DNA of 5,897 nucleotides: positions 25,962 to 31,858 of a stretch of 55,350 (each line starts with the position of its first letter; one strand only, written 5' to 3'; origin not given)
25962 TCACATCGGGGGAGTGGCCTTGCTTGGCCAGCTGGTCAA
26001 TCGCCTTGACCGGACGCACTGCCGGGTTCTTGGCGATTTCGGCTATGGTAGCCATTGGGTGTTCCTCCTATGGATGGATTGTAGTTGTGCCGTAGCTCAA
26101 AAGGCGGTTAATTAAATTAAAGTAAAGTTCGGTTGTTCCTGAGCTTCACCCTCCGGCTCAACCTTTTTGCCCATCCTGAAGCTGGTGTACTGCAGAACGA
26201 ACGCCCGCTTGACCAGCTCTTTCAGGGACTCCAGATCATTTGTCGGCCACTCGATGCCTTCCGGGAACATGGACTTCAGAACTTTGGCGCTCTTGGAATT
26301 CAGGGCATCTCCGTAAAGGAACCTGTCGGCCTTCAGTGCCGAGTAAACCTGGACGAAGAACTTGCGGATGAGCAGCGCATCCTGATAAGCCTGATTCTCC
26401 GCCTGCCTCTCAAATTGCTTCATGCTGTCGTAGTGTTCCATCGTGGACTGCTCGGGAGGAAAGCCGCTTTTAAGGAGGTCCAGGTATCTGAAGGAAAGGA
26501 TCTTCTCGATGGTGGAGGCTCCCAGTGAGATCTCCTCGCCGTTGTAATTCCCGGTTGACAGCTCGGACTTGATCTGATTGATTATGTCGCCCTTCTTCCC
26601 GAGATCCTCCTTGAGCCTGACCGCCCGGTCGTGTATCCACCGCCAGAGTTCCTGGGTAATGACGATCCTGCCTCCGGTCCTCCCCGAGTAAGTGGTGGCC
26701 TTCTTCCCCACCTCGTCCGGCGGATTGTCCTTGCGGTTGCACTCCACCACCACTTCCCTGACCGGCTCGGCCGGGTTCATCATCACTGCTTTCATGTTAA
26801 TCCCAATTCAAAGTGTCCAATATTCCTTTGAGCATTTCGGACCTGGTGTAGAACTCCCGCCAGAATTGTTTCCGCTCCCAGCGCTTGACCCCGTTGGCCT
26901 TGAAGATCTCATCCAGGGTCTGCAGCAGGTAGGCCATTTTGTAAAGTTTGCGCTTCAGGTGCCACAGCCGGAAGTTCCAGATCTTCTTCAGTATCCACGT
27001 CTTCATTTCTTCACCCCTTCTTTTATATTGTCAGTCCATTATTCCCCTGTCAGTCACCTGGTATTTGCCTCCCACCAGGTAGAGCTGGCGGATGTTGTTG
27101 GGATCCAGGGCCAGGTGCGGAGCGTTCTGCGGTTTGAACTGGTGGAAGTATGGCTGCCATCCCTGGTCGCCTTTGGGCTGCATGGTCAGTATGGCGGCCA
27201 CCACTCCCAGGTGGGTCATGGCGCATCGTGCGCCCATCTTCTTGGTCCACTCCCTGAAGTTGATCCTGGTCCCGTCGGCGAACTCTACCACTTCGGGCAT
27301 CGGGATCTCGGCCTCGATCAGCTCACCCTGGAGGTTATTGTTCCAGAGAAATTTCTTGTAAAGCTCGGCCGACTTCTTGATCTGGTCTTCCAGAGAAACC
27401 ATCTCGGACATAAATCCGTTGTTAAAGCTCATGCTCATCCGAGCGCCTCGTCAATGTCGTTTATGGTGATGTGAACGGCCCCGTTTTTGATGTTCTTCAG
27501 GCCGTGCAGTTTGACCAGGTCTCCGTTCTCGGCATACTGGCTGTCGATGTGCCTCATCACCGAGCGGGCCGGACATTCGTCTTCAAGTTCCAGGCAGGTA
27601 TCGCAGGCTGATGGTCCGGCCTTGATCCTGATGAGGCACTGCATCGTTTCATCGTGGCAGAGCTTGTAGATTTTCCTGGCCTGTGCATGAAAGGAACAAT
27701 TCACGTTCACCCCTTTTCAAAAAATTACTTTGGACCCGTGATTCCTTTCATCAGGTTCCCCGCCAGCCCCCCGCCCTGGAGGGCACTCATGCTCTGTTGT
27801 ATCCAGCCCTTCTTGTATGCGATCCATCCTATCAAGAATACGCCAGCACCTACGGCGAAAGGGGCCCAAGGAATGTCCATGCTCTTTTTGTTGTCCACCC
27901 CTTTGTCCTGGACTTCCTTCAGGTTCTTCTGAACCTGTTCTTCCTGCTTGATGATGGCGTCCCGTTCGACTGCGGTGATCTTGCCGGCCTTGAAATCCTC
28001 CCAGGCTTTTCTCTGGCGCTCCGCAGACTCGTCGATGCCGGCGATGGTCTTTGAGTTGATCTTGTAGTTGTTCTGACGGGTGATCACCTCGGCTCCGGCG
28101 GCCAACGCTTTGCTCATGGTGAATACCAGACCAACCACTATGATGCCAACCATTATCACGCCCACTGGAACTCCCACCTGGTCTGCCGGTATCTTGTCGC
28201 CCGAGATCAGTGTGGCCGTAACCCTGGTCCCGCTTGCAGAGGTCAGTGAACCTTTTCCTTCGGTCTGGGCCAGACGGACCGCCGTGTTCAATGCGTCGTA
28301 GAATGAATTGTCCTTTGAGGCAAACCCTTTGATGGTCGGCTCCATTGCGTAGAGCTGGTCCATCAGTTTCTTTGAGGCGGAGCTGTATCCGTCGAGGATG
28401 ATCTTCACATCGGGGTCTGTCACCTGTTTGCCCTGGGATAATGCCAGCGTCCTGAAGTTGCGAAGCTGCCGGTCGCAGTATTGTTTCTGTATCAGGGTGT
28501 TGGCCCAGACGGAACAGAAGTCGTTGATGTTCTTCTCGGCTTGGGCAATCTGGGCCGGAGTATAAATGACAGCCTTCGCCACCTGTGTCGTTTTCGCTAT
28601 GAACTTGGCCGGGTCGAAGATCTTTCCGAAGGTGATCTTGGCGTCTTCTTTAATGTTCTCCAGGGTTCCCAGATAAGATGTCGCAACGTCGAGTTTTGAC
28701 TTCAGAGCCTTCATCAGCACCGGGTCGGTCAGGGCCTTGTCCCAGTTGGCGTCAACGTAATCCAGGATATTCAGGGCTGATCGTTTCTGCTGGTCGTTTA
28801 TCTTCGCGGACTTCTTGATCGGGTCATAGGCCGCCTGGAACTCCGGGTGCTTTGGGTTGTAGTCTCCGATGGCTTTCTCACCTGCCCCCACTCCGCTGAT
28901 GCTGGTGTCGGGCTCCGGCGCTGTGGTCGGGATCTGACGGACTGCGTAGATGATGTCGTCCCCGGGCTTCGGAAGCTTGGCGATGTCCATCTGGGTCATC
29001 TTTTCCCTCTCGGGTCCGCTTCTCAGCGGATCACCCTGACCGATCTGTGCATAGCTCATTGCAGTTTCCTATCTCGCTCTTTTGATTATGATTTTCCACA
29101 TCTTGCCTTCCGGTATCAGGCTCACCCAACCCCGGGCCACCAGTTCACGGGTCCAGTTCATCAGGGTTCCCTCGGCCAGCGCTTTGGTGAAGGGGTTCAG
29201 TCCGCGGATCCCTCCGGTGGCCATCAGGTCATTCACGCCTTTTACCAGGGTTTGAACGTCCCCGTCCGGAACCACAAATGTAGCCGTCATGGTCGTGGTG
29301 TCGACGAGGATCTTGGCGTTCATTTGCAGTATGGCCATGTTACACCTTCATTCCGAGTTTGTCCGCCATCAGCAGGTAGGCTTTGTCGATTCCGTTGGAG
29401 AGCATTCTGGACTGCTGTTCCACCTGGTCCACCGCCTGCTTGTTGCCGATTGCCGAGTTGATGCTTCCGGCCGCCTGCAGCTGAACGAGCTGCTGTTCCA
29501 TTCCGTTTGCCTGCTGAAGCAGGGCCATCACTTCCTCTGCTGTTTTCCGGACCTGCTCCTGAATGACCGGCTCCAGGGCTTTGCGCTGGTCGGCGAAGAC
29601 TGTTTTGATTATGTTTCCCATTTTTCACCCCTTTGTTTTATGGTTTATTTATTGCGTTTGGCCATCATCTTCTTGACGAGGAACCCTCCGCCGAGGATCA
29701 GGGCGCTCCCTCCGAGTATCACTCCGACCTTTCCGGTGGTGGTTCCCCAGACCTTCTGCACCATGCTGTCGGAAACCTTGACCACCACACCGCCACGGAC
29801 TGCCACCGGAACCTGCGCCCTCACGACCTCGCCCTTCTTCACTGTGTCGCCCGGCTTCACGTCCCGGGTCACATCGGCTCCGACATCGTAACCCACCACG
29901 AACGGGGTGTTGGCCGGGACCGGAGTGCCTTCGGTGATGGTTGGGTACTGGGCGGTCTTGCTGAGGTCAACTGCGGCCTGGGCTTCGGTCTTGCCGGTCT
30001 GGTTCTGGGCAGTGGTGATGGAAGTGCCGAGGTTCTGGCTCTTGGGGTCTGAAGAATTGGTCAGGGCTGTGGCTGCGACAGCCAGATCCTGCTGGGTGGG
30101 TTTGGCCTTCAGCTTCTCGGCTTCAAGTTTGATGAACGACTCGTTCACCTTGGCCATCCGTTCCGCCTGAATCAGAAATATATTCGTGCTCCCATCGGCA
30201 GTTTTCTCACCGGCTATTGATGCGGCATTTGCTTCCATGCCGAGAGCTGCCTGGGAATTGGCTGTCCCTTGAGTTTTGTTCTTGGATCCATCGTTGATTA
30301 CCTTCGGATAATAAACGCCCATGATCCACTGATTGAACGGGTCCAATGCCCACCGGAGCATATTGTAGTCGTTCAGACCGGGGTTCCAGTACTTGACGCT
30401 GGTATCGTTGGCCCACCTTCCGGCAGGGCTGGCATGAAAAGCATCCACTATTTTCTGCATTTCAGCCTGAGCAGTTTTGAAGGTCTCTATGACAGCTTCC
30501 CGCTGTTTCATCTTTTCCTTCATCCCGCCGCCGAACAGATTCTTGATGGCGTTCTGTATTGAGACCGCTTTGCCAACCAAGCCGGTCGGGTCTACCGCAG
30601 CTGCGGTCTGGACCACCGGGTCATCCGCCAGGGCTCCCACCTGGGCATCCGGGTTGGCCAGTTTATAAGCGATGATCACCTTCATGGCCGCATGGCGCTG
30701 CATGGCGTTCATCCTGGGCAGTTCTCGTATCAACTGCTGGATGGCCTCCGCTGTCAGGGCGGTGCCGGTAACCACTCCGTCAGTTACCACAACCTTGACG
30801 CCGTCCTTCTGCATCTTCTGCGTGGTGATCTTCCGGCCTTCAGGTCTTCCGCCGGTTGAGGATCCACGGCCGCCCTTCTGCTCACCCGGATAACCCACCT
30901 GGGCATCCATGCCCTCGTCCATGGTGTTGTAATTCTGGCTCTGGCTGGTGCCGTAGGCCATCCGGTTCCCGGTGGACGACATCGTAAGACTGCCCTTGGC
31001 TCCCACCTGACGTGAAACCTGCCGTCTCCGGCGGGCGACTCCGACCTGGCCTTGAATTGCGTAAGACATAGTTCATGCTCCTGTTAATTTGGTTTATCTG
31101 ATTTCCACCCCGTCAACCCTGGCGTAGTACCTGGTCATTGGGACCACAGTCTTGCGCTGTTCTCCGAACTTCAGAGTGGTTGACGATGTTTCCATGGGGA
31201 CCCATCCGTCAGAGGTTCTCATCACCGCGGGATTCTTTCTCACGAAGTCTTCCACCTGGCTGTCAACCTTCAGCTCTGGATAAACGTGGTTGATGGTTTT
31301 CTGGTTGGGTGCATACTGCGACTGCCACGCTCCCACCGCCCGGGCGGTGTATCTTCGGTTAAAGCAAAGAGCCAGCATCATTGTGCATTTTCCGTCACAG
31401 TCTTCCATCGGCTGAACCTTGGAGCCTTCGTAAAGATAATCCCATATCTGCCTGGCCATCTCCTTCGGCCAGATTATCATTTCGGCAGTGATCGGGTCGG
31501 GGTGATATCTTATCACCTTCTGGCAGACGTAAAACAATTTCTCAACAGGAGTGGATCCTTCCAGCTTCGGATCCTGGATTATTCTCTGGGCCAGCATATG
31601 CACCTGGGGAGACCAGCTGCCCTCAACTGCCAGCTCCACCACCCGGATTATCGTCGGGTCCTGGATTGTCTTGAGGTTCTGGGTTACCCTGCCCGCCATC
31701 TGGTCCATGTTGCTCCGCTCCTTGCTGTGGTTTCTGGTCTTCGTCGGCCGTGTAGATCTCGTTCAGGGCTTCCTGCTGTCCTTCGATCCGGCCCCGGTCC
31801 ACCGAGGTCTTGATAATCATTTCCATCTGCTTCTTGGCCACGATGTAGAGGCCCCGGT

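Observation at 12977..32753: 20-kb late unit with no recognisable terminase, portal, tape measure or HK97 capsid; membrane proteins, tethered lysins and two small beta-rich capsid candidates instead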

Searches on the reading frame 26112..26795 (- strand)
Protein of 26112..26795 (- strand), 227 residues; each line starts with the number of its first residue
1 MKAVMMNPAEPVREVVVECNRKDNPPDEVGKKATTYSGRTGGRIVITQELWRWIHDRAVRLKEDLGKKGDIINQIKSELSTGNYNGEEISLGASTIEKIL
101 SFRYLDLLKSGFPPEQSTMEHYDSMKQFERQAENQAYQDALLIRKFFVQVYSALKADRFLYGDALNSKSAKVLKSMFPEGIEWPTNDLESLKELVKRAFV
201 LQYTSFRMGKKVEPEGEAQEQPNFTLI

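Call 6: search_protein_families(library=phrogs, proteins=[window:26112-26795:-], max_evalue=0.01)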
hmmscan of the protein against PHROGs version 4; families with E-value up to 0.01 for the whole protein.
window:26112-26795:- (227 aa): 0 families

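Call 7: search_protein_families(library=pfam, proteins=[window:26112-26795:-], max_evalue=0.01)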
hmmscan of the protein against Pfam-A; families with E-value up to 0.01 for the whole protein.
window:26112-26795:- (227 aa): 0 families

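Call 89: search_protein_families(library=phrogs, max_evalue=10, proteins=[window:26112-26795:-])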
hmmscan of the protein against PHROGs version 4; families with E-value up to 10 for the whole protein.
window:26112-26795:- (227 aa): 1 family
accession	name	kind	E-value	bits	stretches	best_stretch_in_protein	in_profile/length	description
phrog_25147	-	unknown function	0.15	13.3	1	40-60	11-31/70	-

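Call 97: search_protein_families(library=ncbifam, max_evalue=0.1, proteins=[window:26112-26795:-])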
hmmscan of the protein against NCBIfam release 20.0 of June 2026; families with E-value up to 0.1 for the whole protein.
window:26112-26795:- (227 aa): 0 families

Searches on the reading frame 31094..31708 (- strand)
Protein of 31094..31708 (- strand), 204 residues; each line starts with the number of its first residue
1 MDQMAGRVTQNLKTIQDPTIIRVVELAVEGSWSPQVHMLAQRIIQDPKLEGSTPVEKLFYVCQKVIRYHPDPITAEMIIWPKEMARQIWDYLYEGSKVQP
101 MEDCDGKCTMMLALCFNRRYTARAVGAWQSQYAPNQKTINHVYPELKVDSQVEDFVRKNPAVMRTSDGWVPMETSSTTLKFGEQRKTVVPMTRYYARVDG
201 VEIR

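Call 6: search_protein_families(library=phrogs, proteins=[window:31094-31708:-], max_evalue=0.01)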
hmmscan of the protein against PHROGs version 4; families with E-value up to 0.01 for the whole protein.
window:31094-31708:- (204 aa): 0 families

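Call 7: search_protein_families(library=pfam, proteins=[window:31094-31708:-], max_evalue=0.01)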
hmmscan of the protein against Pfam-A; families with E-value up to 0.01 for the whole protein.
window:31094-31708:- (204 aa): 0 families

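Call 34: search_protein_families(library=pfam, max_evalue=0.5, proteins=[window:31097-31708:-])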
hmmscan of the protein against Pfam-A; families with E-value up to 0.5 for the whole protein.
seq(204 aa): 0 families

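Call 89: search_protein_families(library=phrogs, max_evalue=10, proteins=[window:31094-31708:-])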
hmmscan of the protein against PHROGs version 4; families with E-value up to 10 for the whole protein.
window:31094-31708:- (204 aa): 0 families

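Call 91: search_solved_structures(query=A5, max_evalue=10, show_alignments=2)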
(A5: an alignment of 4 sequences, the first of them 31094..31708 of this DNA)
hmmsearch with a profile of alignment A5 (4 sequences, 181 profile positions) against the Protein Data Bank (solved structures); distinct sequences matched with E-value up to 10: 0.

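Call 92: search_protein_families(library=pfam, alignment_id=A5, max_evalue=10)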
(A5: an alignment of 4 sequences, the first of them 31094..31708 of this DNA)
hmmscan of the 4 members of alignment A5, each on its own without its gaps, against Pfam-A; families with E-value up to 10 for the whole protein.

A. member 1, window:31094-31708:- (204 aa): 0 families

B. families by the number of members that match (of 4 scanned): 2 families
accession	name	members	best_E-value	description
PF01841.26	Transglut_core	1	5.9e-05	Transglutaminase-like superfamily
PF06035.17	Peptidase_C93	1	0.17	Bacterial transglutaminase-like cysteine proteinase BTLCP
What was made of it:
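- On Transglutaminase-like cysteine protease superfamily (for the 204-aa protein): One ortholog matches Transglut_core at 5.9e-5 and Peptidase_C93 at 0.17 (call 92).
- Checked: Transglutaminase-like protein: not detected in the window copy (call 34), but one ortholog hits Transglut_core at 5.9e-5 (call 92).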
